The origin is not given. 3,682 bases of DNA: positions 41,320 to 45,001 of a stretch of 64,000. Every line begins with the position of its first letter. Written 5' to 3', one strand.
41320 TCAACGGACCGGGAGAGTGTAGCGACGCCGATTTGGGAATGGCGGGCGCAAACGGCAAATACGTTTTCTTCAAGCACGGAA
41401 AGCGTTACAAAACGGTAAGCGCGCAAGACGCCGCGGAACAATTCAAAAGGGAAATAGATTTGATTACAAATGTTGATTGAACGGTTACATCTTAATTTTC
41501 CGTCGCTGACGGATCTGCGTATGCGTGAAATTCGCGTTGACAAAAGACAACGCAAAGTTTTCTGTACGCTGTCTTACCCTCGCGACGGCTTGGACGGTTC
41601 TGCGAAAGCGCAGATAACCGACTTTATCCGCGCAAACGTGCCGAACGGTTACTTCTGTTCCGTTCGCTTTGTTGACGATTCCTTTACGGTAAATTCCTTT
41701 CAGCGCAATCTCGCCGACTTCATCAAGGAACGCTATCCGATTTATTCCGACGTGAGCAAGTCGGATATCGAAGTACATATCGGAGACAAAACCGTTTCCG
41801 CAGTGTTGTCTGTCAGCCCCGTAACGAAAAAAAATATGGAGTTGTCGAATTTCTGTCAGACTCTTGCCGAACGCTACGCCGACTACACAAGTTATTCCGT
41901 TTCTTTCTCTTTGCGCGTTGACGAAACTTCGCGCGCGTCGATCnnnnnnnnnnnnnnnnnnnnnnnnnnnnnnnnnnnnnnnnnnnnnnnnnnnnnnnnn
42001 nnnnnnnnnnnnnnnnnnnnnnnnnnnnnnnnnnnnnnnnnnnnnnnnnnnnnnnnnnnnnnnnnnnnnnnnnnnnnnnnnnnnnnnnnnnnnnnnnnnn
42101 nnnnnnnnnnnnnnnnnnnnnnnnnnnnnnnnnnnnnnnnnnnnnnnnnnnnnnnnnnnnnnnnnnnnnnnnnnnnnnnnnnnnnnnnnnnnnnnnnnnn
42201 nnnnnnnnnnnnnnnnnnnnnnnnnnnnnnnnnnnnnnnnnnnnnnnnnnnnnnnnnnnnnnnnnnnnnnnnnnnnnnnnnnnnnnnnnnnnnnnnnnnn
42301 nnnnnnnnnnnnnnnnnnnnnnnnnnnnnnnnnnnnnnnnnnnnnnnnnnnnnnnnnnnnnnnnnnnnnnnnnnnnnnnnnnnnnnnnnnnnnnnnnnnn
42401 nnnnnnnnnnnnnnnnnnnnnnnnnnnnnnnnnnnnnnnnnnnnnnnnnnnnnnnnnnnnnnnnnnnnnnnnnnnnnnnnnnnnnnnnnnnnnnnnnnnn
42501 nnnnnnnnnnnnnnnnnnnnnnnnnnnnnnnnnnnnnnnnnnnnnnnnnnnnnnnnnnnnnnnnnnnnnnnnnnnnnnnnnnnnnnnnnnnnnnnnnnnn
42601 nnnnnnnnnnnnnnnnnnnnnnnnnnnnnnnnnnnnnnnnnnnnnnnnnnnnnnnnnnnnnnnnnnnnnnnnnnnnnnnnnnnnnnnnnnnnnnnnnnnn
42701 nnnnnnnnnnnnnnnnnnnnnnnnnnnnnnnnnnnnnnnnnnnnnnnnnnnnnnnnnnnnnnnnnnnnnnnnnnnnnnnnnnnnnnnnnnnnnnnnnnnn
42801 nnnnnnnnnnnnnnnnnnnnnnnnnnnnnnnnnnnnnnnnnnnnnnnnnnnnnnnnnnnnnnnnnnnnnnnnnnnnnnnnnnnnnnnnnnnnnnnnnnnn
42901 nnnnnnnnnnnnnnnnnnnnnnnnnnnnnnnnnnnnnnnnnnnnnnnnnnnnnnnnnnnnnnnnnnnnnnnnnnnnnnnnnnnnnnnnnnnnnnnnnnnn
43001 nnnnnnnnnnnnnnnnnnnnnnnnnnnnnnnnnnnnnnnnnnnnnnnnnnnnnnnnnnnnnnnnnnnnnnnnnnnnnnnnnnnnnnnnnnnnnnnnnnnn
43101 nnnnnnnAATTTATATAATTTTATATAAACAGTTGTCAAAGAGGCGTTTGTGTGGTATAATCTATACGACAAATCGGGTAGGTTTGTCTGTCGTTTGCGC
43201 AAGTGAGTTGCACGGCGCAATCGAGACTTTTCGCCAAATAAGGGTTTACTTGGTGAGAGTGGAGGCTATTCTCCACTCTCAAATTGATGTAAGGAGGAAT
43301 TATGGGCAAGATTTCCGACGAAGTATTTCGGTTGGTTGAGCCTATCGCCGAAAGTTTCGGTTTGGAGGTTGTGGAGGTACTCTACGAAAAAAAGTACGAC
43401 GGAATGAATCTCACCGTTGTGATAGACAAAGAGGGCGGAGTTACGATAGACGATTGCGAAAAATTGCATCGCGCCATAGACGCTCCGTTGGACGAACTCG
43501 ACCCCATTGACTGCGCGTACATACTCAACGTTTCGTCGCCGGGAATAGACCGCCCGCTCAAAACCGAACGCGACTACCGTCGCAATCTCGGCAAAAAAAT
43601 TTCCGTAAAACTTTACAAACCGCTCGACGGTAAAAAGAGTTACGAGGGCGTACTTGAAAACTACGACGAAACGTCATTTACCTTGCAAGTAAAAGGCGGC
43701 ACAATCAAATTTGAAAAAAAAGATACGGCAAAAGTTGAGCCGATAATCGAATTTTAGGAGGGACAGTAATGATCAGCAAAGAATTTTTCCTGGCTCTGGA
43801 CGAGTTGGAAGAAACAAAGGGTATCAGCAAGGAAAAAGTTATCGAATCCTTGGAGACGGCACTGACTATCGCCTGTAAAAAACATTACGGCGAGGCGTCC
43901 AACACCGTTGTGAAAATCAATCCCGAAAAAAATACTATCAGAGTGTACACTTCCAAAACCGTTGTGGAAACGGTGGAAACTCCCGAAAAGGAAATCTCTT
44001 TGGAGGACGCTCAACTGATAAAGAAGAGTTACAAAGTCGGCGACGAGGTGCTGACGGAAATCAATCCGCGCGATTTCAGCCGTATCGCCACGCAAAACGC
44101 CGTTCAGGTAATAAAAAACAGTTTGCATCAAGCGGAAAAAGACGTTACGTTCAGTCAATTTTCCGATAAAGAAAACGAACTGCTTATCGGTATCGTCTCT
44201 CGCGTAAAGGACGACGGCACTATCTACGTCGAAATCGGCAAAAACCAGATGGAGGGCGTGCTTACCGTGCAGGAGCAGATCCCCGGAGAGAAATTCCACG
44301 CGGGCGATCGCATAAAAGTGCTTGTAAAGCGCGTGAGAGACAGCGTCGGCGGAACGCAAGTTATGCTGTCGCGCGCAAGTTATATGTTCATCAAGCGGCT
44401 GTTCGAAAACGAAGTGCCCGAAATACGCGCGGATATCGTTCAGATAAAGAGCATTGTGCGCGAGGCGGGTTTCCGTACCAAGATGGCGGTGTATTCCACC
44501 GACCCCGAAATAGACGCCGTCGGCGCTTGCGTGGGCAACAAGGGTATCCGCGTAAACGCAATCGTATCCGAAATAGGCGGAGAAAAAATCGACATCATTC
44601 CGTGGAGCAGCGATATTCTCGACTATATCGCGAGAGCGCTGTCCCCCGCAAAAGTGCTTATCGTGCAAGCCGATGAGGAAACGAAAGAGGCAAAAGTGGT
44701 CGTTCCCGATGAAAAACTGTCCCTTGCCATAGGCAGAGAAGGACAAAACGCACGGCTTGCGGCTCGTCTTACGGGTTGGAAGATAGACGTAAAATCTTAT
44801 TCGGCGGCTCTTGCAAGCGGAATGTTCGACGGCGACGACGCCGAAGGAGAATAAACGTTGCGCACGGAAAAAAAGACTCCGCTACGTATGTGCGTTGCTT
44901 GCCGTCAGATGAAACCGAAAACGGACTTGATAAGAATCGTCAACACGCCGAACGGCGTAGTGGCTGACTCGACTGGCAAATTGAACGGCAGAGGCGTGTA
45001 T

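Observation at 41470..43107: Stand-alone PolC-derived protein (N-terminal domain, OB fold, catalytically dead exonuclease) occupying the ancestral polC slot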

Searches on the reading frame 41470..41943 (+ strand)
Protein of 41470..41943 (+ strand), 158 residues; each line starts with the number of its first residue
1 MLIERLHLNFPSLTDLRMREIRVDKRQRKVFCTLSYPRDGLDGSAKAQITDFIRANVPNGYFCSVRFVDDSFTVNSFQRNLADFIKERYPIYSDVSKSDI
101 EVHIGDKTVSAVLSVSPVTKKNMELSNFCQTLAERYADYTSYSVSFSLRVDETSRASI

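Call 70: predict_structure(alignment_id=A3)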
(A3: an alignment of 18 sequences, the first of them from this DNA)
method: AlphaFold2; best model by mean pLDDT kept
length: 158 residues; sequences in the alignment: 18
mean_pLDDT: 91.6   pTM: 0.77
mean pLDDT of the five models: 91.6, 90.8, 90.2, 89.6, 89.5
residues with pLDDT >= 90: 130; 70-90: 23; 50-70: 3; < 50: 2
segments of 3 or more residues with pLDDT < 50: none
pLDDT, mean of each block of 10 residues (from residue 1): 88 91 94 89 91 93 94 94 94 93 95 96 96 94 96 63
secondary structure, 60 per line:
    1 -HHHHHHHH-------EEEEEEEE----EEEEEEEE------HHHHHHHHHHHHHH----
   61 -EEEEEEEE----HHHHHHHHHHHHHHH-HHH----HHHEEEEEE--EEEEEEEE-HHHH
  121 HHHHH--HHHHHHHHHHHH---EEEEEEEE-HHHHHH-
elements in order: H2-9 E17-24 E29-36 H43-56 E62-69 H74-88 E100-105 E108-115 H117-125 H128-139 E143-150 H152-157

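Call 73: fold_search(model_id=the predicted structure, library=pdb)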
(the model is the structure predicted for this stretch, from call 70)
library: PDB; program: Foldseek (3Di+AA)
matches with E <= 10: 866; with E <= 0.001: 7
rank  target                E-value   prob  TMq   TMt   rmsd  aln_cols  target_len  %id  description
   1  5tcp_1                3.5e-04  1.00  0.48  0.41   5.7       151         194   16  Near-atomic resolution cryo-EM structure of the periplasmic domains of PrgH and PrgK (released 2016-12-21)
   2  3j1x_A                4.3e-04  1.00  0.53  0.46   4.9       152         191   15  A refined model of the prototypical Salmonella typhimurium T3SS basal body reveals the molecular basis for its assembl (released 2013-05-22)
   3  4g1i_A                5.2e-04  1.00  0.52  0.45   5.3       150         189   14  Structure of the PrgH periplasmic domain (released 2013-05-08)
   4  3gr1_H                5.2e-04  1.00  0.49  0.43   5.3       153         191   16  Periplasmic domain of the T3SS inner membrane protein PrgH from S.typhimurium (fragment 170-392) (released 2009-05-19)
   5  4g1i_B                5.9e-04  1.00  0.50  0.43   5.3       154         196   15  Structure of the PrgH periplasmic domain (released 2013-05-08)
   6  6pem_R                7.6e-04  1.00  0.46  0.36   6.1       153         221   16  Focussed refinement of InvGN0N1:SpaPQR:PrgHK from Salmonella SPI-1 injectisome NC-base (released 2019-10-23)
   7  7ah9_7A               9.2e-04  1.00  0.48  0.37   5.8       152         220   15  Substrate-engaged type 3 secretion system needle complex from Salmonella enterica typhimurium - SpaR state 1 (released 2021-03-17)
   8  3gr0_D                1.1e-03  1.00  0.50  0.45   5.4       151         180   16  Periplasmic domain of the T3SS inner membrane protein PrgH from S.typhimurium (fragment 170-362) (released 2009-05-19)
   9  4alz                  1.2e-03  0.97  0.30  0.26   9.8       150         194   15  The Yersinia T3SS basal body component YscD reveals a different structural periplasmatic domain organization to known ho (released 2013-04-24)
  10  6rwx_A                1.5e-03  1.00  0.47  0.41   6.1       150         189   13  Periplasmic inner membrane ring of the Shigella type 3 secretion system (released 2020-02-12)
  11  3gr0_C                2.1e-03  1.00  0.49  0.45   5.5       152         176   16  Periplasmic domain of the T3SS inner membrane protein PrgH from S.typhimurium (fragment 170-362) (released 2009-05-19)
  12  3gr1_F                2.2e-03  1.00  0.49  0.43   5.3       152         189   16  Periplasmic domain of the T3SS inner membrane protein PrgH from S.typhimurium (fragment 170-392) (released 2009-05-19)
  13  8axn_A                2.2e-03  1.00  0.46  0.37   6.8       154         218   12  Inner membrane ring and secretin N0 N1 domains of the type 3 secretion system of Shigella flexneri (released 2023-03-01)
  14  2cxc                  2.4e-03  0.85  0.25  0.28  12.2       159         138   14  Crystal structure of archaeal transcription termination factor NusA (released 2005-12-28)
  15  3gr0_B                2.7e-03  1.00  0.51  0.44   5.3       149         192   15  Periplasmic domain of the T3SS inner membrane protein PrgH from S.typhimurium (fragment 170-362) (released 2009-05-19)
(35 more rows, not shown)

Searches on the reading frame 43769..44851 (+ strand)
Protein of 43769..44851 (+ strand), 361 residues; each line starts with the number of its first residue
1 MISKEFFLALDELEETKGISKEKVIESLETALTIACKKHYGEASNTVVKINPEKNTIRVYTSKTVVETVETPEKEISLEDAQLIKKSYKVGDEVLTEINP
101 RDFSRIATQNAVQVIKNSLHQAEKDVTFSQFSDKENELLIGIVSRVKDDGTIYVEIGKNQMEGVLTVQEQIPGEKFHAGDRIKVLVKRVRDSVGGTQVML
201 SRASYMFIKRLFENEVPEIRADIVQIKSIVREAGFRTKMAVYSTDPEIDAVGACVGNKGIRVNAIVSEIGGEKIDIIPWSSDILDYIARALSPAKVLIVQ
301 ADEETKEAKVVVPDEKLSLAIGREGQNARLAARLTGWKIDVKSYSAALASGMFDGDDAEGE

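Call 80: find_related_loci(query=A5, collection=metagenome_contigs, flank=10000)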
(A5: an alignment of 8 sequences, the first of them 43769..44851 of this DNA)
Query A5 (361 aa) in metagenome_contigs; peptide patterns used: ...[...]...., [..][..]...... (x = any residue, [..] = any of these).
600 stretches matched a pattern (row limit reached: there are more); 590 encode a relative of the query (tblastn E <= 1e-3); the best 80 are kept; 80 distinct loci.
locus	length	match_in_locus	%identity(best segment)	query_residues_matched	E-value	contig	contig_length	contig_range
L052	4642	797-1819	57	1-343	2e-123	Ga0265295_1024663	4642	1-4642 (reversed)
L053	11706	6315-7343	53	2-347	3e-112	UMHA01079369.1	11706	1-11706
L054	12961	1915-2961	49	1-353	9e-105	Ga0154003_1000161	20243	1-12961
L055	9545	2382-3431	49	1-353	1e-104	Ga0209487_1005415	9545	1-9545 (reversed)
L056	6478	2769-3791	50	2-345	8e-104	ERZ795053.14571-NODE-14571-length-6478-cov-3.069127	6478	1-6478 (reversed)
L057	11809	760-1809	50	2-354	1e-102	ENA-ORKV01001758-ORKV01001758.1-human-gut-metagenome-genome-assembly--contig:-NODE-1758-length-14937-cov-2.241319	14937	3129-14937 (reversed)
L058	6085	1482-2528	50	2-353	2e-102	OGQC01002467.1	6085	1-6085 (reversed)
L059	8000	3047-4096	50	2-354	1e-102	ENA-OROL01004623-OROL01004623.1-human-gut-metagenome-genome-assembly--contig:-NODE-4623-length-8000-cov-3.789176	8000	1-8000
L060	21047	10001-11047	48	2-353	2e-102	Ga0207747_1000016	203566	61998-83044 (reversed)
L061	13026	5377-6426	50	2-354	1e-102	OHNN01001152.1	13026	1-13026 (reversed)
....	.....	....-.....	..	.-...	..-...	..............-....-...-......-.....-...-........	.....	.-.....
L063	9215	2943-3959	51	2-343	5e-102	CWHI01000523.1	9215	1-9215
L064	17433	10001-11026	49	1-345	7e-102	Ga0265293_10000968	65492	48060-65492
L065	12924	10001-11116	48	5-361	3e-101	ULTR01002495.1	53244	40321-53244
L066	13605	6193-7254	48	2-358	4e-101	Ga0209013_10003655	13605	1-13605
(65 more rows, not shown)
